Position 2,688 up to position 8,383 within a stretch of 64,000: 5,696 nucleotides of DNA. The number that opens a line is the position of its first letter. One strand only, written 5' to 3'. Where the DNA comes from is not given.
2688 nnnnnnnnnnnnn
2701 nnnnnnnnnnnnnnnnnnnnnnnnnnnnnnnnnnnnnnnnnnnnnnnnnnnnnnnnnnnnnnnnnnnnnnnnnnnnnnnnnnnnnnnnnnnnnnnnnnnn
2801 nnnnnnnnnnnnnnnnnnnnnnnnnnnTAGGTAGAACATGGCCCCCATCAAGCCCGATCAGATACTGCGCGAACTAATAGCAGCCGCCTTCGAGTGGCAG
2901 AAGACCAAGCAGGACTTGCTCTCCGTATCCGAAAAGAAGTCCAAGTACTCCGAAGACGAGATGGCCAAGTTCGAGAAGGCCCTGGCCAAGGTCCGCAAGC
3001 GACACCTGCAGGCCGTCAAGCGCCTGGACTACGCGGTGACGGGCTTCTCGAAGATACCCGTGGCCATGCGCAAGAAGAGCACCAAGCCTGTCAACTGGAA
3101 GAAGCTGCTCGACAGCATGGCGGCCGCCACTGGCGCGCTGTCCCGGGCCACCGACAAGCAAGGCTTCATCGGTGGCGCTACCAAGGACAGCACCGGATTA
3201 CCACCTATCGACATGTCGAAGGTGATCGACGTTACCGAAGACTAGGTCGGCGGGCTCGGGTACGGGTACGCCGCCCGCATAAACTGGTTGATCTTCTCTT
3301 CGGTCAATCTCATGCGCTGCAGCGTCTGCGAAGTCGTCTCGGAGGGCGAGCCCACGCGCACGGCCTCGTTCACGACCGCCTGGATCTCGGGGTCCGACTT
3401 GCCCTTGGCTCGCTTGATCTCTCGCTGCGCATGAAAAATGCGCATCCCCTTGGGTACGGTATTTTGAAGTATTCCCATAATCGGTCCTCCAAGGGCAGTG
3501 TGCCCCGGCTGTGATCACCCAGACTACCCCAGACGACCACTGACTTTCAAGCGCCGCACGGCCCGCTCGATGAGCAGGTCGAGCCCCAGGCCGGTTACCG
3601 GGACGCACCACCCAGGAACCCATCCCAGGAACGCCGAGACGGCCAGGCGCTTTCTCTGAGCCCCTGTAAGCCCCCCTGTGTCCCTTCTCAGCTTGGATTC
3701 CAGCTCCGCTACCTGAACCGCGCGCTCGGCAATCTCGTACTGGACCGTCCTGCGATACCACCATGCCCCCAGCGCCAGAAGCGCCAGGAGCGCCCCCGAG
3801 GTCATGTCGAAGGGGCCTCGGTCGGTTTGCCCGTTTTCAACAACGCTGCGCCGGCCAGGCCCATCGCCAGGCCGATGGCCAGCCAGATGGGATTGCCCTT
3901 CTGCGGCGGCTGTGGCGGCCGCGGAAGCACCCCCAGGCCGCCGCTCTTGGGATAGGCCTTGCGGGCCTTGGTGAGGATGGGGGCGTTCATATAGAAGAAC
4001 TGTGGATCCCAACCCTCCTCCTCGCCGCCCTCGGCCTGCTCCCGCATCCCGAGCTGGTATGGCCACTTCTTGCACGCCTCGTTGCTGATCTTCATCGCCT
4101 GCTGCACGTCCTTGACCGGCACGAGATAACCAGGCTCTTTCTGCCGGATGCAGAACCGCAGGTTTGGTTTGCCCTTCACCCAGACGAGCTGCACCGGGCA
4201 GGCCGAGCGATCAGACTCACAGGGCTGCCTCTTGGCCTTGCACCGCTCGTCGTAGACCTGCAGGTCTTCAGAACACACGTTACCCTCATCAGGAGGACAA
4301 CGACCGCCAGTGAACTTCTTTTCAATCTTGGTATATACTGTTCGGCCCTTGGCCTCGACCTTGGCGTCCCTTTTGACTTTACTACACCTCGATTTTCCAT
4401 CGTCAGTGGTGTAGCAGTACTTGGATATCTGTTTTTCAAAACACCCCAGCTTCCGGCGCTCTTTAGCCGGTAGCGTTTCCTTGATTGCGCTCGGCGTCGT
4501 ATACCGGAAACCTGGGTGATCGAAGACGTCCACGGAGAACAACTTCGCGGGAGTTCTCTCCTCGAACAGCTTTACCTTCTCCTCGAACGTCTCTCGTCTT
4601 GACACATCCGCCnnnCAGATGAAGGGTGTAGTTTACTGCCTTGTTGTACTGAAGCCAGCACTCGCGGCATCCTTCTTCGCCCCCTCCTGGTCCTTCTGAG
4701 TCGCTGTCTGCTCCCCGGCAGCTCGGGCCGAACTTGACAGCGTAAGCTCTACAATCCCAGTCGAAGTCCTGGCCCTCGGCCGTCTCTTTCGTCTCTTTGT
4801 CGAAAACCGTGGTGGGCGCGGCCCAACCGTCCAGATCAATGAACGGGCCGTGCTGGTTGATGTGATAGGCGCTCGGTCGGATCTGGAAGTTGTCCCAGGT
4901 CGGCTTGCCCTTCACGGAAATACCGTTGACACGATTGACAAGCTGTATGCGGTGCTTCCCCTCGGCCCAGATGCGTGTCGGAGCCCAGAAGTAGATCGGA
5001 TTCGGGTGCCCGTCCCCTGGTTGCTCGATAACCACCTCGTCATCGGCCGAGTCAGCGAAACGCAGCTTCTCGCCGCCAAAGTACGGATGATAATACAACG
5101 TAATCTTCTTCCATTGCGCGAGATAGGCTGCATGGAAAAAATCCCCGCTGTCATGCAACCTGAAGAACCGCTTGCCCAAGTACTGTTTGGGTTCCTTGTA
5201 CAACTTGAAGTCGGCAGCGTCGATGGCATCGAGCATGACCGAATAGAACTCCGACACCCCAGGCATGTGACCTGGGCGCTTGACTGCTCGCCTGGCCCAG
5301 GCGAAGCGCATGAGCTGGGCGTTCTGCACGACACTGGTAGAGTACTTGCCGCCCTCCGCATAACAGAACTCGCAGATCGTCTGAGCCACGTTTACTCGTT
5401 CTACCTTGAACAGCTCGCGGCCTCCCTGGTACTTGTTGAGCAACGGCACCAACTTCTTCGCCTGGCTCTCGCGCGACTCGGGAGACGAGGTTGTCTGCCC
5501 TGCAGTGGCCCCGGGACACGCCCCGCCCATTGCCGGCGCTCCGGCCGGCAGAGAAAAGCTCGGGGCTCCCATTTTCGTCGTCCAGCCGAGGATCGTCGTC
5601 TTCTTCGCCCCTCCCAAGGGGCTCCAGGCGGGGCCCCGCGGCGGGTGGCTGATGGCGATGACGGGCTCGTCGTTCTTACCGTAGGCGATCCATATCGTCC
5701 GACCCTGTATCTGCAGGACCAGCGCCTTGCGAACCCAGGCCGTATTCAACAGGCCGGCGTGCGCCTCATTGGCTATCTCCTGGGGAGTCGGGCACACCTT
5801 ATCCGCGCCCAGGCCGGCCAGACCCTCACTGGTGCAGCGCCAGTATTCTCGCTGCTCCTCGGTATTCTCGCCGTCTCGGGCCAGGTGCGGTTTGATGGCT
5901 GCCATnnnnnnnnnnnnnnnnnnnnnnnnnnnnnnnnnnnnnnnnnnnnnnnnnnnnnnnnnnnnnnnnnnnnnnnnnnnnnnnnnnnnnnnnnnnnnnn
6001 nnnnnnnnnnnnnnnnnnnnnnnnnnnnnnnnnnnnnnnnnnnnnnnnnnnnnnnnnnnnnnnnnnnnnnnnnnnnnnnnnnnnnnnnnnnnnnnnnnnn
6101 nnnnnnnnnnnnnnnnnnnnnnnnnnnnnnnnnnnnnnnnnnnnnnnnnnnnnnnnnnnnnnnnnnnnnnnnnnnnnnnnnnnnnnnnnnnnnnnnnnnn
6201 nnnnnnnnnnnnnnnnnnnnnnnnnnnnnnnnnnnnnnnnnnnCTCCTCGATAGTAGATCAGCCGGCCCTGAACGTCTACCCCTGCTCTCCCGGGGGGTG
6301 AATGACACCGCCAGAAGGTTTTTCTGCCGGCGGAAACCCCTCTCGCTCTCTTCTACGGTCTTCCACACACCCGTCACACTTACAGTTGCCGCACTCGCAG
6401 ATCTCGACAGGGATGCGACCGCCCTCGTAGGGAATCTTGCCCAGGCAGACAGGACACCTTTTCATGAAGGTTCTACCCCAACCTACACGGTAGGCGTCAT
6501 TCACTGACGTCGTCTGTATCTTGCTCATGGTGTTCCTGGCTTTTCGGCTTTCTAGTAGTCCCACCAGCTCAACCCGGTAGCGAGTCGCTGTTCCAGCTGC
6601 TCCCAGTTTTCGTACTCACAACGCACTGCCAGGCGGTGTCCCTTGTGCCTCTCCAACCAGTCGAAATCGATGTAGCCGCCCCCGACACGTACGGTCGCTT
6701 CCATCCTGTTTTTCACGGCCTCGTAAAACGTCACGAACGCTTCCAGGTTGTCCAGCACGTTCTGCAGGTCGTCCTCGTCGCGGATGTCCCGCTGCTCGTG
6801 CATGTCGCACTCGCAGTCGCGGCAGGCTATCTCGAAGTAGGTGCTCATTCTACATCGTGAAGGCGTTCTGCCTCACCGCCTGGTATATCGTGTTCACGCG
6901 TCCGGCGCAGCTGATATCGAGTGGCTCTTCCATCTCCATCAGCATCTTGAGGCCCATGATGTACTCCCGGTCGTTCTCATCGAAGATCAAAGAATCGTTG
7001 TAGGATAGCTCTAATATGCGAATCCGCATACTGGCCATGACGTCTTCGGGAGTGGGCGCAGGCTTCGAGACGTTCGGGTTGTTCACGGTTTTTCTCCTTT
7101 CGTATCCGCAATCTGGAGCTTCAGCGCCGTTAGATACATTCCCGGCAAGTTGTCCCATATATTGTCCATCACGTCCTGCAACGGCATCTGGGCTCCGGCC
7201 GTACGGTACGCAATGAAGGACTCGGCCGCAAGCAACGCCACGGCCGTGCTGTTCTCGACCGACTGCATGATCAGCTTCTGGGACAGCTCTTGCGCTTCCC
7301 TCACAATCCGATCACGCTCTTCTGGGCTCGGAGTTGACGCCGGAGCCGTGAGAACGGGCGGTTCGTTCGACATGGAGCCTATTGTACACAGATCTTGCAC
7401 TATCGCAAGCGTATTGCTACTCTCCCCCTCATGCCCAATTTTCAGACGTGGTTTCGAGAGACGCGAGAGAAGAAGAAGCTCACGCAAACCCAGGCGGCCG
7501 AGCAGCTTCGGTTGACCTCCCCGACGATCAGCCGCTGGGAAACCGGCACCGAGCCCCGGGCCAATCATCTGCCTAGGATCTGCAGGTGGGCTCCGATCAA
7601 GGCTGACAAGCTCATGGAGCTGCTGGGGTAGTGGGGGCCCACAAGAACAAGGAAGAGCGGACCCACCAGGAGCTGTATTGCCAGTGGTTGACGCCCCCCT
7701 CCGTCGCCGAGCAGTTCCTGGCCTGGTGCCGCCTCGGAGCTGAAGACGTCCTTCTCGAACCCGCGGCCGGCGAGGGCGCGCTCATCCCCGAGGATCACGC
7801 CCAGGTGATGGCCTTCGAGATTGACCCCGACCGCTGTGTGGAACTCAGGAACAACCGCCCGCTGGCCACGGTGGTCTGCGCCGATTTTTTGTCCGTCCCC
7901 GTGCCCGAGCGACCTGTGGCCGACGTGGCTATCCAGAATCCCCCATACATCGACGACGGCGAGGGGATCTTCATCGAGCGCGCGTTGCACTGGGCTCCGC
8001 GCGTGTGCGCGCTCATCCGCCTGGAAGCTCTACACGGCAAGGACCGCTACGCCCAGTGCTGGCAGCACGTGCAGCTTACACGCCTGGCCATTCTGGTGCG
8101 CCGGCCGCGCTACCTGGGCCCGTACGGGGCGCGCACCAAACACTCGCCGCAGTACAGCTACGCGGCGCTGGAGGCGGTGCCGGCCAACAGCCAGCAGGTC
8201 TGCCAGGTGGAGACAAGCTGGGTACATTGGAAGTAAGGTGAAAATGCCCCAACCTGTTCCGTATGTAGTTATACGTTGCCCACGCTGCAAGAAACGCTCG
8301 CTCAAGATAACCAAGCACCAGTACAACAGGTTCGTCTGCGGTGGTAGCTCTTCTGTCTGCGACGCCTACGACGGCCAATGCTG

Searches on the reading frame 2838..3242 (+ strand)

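Call 66: search_protein_families(library=pfam, proteins=[window:2838-3242:+], max_evalue=1)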
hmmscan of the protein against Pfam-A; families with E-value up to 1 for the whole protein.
window:2838-3242:+ (135 aa): 4 families
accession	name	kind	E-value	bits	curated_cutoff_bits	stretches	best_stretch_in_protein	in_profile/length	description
PF18644.7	Phage_int_SAM_6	-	0.022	15.2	27.5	1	24-107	33-115/132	Phage integrase SAM-like domain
PF19778.5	RE_endonuc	-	0.059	13.6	23.4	1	19-67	56-104/108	Endonuclease domain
PF11454.13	DUF3016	-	0.089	13.1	25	1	20-68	7-57/139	Protein of unknown function (DUF3016)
PF10436.14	BCDHK_Adom3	-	0.094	13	24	1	25-70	66-108/160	Mitochondrial branched-chain alpha-ketoacid dehydrogenase kinase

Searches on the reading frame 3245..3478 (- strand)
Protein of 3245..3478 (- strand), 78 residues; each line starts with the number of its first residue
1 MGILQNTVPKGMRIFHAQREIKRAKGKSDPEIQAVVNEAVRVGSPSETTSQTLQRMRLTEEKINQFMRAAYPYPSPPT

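Call 66: search_protein_families(library=pfam, proteins=[window:3245-3478:-], max_evalue=1)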
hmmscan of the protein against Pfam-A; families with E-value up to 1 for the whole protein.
window:3245-3478:- (78 aa): 1 family
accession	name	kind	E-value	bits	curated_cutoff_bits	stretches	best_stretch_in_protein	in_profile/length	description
PF21672.2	COMM_HN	-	0.032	15.2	23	1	33-68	66-101/103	COMMD2-7/10, HN domain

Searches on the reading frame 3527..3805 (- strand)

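Call 66: search_protein_families(library=pfam, proteins=[window:3527-3805:-], max_evalue=1)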
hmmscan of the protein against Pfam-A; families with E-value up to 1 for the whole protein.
window:3527-3805:- (93 aa): 2 families
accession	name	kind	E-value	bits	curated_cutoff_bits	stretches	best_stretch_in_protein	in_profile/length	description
PF14991.11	MLANA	-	0.23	12.2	27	1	6-56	35-86/117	Protein melan-A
PF06305.16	LapA_dom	-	0.66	10.4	28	0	1-39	27-63/64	Lipopolysaccharide assembly protein A domain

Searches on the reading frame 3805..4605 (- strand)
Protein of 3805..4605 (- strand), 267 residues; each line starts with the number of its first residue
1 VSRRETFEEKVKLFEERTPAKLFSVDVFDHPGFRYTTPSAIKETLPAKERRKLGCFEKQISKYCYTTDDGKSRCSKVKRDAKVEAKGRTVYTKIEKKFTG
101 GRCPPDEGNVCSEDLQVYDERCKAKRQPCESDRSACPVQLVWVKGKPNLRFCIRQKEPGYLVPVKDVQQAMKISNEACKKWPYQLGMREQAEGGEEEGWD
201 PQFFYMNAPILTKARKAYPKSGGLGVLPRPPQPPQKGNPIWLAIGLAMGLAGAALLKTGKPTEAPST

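Call 66: search_protein_families(library=pfam, proteins=[window:3805-4605:-], max_evalue=1)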
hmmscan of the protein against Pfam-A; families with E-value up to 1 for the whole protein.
window:3805-4605:- (267 aa): 2 families
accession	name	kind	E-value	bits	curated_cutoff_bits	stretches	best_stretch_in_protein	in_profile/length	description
PF12598.13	TBX2-3_TAD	-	0.0063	17.7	25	1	117-136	2-21/81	T-box transcription factor 2/3, TAD domain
PF07648.20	Kazal_2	-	0.072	13.6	22.8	1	103-133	6-37/48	Kazal-type serine protease inhibitor domain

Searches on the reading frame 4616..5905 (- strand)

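Call 80: search_protein_families(library=phrogs, proteins=[window:4616-5905:-], max_evalue=0.01)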
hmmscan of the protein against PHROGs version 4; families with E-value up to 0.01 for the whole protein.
window:4616-5905:- (430 aa): 1 family
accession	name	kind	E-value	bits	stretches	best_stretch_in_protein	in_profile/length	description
phrog_1392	-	unknown function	2.3e-07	31.5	1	109-269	64-169/296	-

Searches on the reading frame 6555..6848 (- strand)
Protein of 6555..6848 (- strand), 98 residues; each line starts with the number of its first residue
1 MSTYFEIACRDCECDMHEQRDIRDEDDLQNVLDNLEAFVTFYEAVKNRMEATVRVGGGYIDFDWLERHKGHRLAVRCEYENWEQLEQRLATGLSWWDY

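Call 66: search_protein_families(library=pfam, proteins=[window:6555-6848:-], max_evalue=1)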
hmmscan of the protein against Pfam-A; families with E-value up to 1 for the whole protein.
window:6555-6848:- (98 aa): 2 families
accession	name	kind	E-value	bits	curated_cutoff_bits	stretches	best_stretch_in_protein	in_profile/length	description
PF18741.7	MTES_1575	-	0.01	16.3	38.2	1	48-88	15-55/96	REase_MTES_1575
PF24211.1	DUF7432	-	0.036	14.8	27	1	22-67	24-69/120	Family of unknown function (DUF7432)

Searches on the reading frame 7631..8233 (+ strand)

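Call 45: search_protein_families(library=pfam, proteins=[window:7631-8233:+], max_evalue=1)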
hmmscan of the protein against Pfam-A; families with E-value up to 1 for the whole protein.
window:7631-8233:+ (201 aa): 1 family
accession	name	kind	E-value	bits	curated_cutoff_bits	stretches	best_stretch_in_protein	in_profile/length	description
PF00398.26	RrnaAD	-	0.28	10.7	24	1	13-93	6-92/263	Ribosomal RNA adenine dimethylase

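Call 46: search_protein_families(library=phrogs, proteins=[window:7631-8233:+], max_evalue=0.01)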
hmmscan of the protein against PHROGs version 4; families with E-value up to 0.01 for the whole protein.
window:7631-8233:+ (201 aa): 6 families
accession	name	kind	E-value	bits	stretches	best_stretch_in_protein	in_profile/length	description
phrog_799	-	other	8.1e-16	59.2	1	2-178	201-360/458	DNA methyltransferase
phrog_9133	-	unknown function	3.5e-10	39.3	1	6-120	724-842/1259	-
phrog_6263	-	other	1.9e-07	31.1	1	19-119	395-494/548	DNA methyltransferase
phrog_5172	-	unknown function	0.00022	21.1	1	18-106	22-103/377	-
phrog_3820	-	other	0.0068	16.5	1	19-106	51-138/255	DNA methyltransferase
phrog_18657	-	other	0.0088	16.1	0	22-75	16-70/325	DNA methyltransferase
